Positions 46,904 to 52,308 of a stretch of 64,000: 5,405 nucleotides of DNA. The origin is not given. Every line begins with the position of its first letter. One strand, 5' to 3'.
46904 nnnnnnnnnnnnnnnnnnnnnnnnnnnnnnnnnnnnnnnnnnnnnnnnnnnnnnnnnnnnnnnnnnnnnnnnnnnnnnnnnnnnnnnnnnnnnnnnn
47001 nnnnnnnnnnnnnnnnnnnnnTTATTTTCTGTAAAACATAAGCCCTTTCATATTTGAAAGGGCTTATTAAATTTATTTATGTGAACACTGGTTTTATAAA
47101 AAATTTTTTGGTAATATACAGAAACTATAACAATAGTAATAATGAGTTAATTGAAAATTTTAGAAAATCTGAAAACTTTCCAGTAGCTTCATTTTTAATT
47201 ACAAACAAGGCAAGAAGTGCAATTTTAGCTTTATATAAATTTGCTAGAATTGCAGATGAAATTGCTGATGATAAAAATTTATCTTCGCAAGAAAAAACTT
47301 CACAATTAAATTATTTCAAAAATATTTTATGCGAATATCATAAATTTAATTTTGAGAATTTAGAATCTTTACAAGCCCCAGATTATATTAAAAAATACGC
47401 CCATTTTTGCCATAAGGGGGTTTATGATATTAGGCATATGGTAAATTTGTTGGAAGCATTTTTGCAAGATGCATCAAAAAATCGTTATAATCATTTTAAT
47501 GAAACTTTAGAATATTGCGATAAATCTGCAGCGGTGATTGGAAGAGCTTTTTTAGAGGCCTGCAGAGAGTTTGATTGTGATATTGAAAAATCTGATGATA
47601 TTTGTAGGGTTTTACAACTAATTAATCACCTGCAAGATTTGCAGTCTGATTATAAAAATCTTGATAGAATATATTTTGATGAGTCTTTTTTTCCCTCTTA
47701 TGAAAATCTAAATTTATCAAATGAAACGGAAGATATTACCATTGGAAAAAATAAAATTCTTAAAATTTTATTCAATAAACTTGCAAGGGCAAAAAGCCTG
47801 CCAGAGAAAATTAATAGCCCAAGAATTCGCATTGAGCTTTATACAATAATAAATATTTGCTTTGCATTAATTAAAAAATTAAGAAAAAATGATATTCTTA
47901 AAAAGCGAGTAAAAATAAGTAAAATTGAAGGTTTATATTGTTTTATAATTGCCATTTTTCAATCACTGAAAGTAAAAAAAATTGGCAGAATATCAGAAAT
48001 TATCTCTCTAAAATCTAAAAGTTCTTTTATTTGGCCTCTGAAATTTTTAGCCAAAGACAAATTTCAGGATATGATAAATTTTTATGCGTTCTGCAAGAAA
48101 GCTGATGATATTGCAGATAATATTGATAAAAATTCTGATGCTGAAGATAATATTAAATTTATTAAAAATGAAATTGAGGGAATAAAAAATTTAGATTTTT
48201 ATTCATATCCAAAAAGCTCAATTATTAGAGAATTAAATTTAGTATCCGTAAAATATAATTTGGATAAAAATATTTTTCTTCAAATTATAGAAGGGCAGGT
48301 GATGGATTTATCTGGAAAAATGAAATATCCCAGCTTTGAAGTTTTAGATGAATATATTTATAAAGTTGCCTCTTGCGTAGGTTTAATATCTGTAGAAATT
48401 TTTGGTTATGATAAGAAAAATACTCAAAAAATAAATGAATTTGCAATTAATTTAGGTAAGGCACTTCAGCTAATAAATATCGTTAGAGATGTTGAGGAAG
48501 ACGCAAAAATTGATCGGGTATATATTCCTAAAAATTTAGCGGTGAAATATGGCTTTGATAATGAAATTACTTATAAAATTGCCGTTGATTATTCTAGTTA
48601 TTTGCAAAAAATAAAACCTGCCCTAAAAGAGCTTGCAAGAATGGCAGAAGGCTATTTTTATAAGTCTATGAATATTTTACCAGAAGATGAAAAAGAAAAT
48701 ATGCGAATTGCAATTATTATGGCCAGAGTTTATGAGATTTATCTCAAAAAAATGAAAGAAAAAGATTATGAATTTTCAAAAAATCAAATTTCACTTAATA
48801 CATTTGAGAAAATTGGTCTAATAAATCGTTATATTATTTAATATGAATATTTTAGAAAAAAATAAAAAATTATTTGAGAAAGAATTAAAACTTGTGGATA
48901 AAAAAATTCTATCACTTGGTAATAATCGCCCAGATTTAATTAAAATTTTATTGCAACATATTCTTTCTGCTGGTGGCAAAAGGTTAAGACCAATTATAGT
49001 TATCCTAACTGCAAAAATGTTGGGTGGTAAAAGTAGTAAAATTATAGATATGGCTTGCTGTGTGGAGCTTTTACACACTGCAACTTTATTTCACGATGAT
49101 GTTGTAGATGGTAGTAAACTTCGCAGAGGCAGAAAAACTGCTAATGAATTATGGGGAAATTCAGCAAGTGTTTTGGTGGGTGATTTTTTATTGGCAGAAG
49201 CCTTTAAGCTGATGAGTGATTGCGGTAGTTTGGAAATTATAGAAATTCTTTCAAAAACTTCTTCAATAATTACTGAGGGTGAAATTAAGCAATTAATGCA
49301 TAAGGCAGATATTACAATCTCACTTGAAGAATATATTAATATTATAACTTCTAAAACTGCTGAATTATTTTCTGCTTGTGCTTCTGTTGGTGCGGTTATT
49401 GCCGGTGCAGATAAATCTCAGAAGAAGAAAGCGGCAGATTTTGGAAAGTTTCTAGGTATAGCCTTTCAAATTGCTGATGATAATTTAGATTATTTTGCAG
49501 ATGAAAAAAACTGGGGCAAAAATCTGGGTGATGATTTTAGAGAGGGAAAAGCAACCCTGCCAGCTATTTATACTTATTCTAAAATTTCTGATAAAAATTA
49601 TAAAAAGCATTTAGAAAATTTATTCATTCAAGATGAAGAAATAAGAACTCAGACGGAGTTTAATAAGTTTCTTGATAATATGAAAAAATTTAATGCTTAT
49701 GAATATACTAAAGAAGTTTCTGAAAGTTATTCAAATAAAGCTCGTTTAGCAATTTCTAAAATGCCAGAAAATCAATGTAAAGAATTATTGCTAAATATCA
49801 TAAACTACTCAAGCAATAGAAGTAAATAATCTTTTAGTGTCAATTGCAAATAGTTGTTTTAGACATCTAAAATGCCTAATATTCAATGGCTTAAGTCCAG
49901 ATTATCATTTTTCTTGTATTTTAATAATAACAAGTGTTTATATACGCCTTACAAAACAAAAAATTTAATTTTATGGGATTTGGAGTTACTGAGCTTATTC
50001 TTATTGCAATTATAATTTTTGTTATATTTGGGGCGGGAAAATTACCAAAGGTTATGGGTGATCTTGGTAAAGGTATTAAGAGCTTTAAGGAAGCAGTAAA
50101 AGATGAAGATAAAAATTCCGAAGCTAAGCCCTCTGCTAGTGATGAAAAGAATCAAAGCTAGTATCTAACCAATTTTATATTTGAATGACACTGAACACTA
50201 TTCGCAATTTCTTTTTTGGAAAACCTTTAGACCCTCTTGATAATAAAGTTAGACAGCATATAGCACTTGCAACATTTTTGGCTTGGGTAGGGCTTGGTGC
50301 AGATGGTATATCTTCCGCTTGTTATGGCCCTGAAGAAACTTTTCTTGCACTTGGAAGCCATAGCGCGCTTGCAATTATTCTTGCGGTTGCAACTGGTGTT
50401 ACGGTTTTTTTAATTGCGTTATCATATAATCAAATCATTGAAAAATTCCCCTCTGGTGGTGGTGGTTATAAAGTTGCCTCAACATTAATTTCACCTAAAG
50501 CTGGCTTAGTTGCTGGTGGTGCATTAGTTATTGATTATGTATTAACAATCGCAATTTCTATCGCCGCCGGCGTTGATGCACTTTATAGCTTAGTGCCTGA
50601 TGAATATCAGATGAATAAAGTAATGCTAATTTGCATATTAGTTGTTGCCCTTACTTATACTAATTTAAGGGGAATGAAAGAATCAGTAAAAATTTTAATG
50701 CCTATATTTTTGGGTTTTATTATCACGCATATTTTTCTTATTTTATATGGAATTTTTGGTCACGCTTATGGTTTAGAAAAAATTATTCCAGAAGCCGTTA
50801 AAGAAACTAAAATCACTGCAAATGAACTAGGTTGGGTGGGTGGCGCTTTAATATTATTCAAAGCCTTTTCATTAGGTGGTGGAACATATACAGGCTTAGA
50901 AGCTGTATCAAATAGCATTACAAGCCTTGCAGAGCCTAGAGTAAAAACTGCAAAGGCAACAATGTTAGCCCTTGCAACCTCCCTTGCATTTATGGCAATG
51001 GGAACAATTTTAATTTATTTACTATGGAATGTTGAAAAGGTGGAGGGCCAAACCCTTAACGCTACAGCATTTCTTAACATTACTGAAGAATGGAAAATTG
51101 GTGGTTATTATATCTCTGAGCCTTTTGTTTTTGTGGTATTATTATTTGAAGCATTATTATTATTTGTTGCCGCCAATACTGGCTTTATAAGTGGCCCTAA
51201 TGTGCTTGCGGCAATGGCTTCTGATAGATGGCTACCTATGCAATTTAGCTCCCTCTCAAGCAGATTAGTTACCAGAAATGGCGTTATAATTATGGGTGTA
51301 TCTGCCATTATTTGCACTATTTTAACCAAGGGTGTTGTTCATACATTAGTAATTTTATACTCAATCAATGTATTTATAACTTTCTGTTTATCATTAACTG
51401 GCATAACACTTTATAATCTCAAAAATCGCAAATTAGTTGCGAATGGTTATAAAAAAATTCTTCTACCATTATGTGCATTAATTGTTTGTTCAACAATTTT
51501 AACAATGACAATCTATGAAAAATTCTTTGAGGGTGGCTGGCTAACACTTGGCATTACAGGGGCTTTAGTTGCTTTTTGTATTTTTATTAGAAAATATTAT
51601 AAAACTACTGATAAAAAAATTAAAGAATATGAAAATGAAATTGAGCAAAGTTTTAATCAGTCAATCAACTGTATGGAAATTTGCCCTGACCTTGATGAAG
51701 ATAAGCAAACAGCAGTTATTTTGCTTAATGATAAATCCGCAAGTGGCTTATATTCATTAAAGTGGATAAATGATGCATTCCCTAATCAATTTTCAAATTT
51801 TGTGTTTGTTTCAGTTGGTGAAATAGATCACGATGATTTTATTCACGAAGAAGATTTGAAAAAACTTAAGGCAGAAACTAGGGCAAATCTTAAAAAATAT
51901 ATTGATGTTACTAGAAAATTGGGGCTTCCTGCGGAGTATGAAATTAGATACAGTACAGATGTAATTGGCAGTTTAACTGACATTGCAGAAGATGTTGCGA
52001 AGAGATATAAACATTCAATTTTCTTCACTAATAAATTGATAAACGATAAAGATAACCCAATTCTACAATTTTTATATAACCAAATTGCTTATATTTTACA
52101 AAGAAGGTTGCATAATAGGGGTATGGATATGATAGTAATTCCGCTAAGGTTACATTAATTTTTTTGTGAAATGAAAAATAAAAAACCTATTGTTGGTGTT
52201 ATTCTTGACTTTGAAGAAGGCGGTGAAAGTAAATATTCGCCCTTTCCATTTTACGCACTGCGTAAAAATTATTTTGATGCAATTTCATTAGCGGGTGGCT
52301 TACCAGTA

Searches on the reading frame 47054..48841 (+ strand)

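Call 57: search_protein_families(library=pfam, proteins=[window:47054-48841:+], max_evalue=0.00001)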
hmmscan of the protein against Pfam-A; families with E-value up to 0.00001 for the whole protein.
window:47054-48841:+ (595 aa): 1 family
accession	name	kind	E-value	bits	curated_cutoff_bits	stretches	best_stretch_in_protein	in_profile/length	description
PF00494.24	SQS_PSY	-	1.1e-79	268.3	26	2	321-581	4-259/263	Squalene/phytoene synthase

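Call 91: search_protein_families(library=ncbifam, proteins=[window:47054-48841:+], max_evalue=0.001)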
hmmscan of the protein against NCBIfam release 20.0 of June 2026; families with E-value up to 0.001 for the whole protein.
window:47054-48841:+ (595 aa): 6 families
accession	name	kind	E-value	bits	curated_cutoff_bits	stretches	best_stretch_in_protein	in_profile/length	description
TIGR03464.1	HpnC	equivalog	8.5e-76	255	250.45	2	38-300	5-265/267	squalene synthase HpnC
TIGR03465.1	HpnD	equivalog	7.9e-72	241.5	278.6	2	320-593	4-264/267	presqualene diphosphate synthase HpnD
NF042419.1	Phyto_syn_CrtB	equivalog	1.3e-31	110.3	480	2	317-544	11-233/306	15-cis-phytoene synthase CrtB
NF045686.1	PhytoSynCyanob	equivalog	2.2e-31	109.1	550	2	324-587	34-297/310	15-cis-phytoene synthase CrtB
NF045921.1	PhytnSynCrtBRhod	equivalog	5.8e-28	98.2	500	2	323-590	19-272/307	15-cis-phytoene synthase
TIGR01559.1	squal_synth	equivalog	3.6e-07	29.7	286.75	1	428-500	132-207/337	squalene synthase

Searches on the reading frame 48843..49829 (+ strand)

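Call 57: search_protein_families(library=pfam, proteins=[window:48843-49829:+], max_evalue=0.00001)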
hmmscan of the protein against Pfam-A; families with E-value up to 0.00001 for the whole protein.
window:48843-49829:+ (328 aa): 1 family
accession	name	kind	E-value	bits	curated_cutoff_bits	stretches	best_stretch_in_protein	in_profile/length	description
PF00348.22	polyprenyl_synt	-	4.3e-74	249.3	27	1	32-266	3-239/251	Polyprenyl synthetase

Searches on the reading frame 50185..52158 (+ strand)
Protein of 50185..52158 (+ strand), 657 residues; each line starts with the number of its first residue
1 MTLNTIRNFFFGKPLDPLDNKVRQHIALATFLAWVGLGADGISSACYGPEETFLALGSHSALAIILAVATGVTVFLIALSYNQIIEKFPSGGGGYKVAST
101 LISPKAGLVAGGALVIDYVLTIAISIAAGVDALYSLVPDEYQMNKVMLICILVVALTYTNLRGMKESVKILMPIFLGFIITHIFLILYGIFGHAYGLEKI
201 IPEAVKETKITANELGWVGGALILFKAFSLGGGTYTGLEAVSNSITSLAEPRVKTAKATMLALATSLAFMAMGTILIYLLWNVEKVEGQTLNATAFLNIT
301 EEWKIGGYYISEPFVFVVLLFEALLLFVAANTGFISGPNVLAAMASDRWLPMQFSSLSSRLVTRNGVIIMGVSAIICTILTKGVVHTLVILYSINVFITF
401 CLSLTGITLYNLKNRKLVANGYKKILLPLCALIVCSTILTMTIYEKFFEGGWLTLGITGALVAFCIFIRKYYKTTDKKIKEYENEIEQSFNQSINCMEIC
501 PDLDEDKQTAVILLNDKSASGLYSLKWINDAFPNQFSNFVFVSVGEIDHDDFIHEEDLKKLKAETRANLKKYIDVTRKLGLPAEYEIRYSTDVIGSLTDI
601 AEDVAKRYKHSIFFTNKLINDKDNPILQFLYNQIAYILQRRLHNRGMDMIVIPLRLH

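Call 57: search_protein_families(library=pfam, proteins=[window:50185-52158:+], max_evalue=0.00001)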
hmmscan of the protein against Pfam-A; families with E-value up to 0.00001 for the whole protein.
window:50185-52158:+ (657 aa): 2 families
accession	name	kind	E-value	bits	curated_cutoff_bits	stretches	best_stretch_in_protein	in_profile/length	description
PF13520.12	AA_permease_2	-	2.8e-21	76.4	27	1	53-441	20-401/427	Amino acid permease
PF00324.27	AA_permease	-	8.8e-15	54.8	24.6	1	62-473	30-461/470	Amino acid permease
